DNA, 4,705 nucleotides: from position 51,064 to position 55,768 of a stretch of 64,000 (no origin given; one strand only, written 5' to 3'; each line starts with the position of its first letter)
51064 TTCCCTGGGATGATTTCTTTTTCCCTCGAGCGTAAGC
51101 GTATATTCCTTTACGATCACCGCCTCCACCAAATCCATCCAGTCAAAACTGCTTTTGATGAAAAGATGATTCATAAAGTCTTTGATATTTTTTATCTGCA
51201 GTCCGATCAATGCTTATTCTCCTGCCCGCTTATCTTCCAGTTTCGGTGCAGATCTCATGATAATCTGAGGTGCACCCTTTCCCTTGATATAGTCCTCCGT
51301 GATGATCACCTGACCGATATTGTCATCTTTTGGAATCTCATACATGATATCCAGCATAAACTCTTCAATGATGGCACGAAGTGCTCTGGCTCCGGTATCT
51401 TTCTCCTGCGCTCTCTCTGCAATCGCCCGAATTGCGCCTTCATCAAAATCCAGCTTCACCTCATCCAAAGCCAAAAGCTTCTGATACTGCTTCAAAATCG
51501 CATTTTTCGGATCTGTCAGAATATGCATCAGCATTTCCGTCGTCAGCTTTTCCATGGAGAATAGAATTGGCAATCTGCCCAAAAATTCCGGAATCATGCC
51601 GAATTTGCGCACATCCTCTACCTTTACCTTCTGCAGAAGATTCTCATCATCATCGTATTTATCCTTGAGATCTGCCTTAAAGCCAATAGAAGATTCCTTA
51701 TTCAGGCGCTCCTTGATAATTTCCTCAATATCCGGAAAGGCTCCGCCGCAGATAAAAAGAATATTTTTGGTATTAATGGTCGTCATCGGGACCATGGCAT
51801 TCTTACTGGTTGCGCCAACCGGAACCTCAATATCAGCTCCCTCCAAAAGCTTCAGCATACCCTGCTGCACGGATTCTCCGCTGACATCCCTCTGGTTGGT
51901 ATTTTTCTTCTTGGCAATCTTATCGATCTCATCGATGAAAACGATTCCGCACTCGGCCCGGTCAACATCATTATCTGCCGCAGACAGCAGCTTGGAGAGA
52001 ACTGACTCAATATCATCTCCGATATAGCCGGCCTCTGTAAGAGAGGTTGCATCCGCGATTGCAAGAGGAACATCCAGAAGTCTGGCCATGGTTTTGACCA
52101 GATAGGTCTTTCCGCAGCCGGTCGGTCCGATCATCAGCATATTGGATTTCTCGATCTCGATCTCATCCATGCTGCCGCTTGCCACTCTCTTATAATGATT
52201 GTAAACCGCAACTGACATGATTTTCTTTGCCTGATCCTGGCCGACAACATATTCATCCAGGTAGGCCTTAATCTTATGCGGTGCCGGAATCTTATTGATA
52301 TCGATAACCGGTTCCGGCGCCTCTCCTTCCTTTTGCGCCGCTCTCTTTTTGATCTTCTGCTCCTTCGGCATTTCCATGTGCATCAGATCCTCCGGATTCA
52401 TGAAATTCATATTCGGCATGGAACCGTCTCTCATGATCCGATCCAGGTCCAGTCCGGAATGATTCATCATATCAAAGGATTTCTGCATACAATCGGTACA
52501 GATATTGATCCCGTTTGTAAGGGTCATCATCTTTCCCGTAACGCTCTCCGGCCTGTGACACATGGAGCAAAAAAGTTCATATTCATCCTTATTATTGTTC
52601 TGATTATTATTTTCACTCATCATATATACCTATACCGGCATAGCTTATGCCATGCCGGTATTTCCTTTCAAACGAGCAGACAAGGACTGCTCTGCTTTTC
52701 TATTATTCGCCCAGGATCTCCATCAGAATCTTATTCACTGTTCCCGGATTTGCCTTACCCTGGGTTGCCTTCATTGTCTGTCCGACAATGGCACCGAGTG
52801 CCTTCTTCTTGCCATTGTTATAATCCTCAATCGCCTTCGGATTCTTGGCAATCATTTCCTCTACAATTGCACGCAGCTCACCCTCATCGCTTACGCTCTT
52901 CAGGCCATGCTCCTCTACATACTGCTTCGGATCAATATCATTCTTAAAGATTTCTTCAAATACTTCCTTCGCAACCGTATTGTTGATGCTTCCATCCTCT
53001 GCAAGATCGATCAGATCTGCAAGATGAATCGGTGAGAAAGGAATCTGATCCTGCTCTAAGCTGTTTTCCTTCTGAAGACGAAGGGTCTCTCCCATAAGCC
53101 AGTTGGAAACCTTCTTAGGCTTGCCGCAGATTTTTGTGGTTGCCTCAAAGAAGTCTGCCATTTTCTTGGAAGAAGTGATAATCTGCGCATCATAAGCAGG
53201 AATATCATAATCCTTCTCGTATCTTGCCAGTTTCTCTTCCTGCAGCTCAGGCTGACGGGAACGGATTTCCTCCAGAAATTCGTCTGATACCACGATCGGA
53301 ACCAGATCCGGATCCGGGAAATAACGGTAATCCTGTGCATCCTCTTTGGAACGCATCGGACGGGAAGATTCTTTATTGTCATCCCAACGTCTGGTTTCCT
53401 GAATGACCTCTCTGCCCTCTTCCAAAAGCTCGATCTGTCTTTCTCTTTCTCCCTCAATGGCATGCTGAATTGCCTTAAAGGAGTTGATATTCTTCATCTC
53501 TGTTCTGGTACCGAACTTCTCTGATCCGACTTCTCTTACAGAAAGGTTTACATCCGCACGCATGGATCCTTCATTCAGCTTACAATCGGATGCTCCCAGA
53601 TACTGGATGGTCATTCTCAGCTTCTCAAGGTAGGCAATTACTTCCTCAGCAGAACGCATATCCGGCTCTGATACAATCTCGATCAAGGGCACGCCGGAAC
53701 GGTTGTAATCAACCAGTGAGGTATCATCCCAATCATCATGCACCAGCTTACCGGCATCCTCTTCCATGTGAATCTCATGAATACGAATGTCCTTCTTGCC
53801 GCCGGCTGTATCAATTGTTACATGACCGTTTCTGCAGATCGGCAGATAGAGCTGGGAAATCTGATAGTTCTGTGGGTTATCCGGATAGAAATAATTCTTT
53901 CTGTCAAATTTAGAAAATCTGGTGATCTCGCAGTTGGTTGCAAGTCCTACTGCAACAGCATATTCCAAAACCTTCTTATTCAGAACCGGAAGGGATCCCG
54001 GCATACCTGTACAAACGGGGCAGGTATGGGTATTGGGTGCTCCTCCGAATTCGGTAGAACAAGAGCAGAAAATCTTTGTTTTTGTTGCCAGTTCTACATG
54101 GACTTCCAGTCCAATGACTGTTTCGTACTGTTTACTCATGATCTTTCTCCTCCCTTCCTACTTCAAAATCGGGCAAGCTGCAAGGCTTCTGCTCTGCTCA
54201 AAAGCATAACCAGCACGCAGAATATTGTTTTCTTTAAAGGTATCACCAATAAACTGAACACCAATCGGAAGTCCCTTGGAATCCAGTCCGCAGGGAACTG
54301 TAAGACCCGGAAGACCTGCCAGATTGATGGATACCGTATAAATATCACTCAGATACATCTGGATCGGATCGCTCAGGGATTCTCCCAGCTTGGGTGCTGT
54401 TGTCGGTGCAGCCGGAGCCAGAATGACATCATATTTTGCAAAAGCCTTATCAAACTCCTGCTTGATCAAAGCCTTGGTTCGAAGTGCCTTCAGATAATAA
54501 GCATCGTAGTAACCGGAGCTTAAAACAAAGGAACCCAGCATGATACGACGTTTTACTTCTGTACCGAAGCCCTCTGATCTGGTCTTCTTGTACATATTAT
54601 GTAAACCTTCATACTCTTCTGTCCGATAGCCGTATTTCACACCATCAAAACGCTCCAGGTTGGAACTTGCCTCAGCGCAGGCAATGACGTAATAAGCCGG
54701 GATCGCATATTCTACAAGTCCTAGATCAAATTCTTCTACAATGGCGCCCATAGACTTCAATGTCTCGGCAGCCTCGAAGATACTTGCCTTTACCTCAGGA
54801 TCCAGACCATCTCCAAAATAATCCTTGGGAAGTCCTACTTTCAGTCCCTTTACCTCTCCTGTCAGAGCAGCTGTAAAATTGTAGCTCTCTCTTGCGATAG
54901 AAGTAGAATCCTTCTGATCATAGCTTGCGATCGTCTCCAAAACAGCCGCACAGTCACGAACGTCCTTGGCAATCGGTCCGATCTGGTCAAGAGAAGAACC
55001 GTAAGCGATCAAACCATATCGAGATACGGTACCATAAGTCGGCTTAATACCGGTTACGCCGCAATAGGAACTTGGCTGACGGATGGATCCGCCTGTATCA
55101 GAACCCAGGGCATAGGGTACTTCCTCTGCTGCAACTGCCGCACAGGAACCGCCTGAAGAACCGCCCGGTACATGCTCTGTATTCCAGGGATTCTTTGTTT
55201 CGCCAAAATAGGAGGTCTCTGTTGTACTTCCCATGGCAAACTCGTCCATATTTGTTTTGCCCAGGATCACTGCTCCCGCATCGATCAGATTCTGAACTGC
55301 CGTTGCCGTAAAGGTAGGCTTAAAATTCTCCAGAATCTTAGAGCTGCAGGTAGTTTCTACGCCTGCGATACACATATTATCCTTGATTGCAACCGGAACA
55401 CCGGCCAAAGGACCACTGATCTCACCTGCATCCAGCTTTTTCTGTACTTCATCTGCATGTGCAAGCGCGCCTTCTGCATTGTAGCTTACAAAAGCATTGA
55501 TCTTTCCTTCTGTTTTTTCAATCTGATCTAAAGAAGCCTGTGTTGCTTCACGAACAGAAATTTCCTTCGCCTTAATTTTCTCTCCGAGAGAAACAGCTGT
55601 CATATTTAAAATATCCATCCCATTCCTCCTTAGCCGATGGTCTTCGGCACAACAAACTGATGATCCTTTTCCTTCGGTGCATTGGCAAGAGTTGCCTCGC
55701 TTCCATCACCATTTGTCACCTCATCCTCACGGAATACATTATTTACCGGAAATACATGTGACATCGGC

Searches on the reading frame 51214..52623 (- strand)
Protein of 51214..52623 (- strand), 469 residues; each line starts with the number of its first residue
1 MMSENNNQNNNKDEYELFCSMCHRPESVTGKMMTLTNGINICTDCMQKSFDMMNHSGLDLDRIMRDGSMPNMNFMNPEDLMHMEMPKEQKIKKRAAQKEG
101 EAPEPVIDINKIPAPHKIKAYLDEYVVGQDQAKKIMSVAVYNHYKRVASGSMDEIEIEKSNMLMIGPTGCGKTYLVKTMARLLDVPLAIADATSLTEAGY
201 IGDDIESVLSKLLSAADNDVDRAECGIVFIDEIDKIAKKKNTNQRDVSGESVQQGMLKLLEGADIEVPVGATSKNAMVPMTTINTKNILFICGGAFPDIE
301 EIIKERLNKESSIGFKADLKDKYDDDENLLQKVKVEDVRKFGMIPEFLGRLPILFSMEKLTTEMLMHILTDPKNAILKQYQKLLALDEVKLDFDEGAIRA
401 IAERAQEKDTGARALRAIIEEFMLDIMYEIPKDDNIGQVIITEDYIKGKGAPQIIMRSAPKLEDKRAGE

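Call 92: search_protein_families(library=pfam, proteins=[window:51214-52623:-], max_evalue=0.00001)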
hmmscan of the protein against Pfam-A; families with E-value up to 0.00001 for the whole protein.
window:51214-52623:- (469 aa): 5 families
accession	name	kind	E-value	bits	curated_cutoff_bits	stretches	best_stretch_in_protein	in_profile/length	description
PF07724.20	AAA_2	-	2.7e-30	106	27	1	159-353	3-165/166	AAA domain (Cdc48 subfamily)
PF00004.35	AAA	-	3.8e-17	63.4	21.2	1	162-274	1-109/131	ATPase family associated with various cellular activities (AAA)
PF10431.15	ClpB_D2-small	-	3.6e-10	40.2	21.9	1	360-431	1-68/81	C-terminal, D2-small domain, of ClpB protein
PF06689.19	zf-C4_ClpX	-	7.1e-08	32.6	27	1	18-54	2-38/39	ClpX C4-type zinc finger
PF07728.20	AAA_5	-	8.1e-07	29.6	22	1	161-238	1-80/139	AAA domain (dynein-related subfamily)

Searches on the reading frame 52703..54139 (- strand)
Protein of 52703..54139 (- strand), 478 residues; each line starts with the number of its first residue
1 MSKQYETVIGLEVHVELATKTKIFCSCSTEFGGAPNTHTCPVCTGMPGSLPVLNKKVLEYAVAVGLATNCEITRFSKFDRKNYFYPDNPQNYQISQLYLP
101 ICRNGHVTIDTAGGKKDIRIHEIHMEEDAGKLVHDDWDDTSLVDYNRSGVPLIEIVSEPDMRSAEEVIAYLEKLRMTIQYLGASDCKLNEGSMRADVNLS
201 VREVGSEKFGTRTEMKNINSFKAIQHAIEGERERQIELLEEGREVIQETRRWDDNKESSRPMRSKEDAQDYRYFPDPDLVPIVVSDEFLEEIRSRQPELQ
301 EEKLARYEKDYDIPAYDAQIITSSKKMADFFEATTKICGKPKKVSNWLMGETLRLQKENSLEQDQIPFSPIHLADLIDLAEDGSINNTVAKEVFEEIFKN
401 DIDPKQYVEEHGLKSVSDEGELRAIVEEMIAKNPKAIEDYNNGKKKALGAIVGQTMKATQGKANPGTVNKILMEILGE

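Call 92: search_protein_families(library=pfam, proteins=[window:52703-54139:-], max_evalue=0.00001)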
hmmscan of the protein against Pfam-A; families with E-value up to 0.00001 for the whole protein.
window:52703-54139:- (478 aa): 2 families
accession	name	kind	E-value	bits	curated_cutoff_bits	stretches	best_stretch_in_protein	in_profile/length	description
PF02934.20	GatB_N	-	3.2e-126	420.6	23.4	1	7-290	1-277/277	GatB/GatE catalytic domain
PF02637.23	GatB_Yqey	-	8.8e-52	175.3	27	1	329-476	1-148/148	GatB domain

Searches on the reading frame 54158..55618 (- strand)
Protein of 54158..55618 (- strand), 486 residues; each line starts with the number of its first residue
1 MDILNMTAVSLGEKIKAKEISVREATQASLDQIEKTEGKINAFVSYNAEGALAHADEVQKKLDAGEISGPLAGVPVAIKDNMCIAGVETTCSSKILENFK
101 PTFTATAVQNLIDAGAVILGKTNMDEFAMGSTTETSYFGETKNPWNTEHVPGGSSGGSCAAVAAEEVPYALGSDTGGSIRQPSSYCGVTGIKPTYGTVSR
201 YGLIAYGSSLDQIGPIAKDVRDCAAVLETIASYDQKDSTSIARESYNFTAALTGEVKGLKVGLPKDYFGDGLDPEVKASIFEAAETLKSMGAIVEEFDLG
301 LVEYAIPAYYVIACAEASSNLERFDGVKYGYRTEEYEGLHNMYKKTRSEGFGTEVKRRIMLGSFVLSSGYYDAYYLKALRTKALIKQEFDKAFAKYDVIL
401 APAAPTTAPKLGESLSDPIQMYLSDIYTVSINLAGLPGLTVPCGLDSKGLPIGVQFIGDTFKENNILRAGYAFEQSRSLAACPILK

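Call 92: search_protein_families(library=pfam, proteins=[window:54158-55618:-], max_evalue=0.00001)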
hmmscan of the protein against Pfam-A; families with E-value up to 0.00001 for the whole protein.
window:54158-55618:- (486 aa): 1 family
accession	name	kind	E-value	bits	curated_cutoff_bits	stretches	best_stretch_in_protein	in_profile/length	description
PF01425.27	Amidase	-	1.8e-159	532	27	1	24-467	1-445/445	Amidase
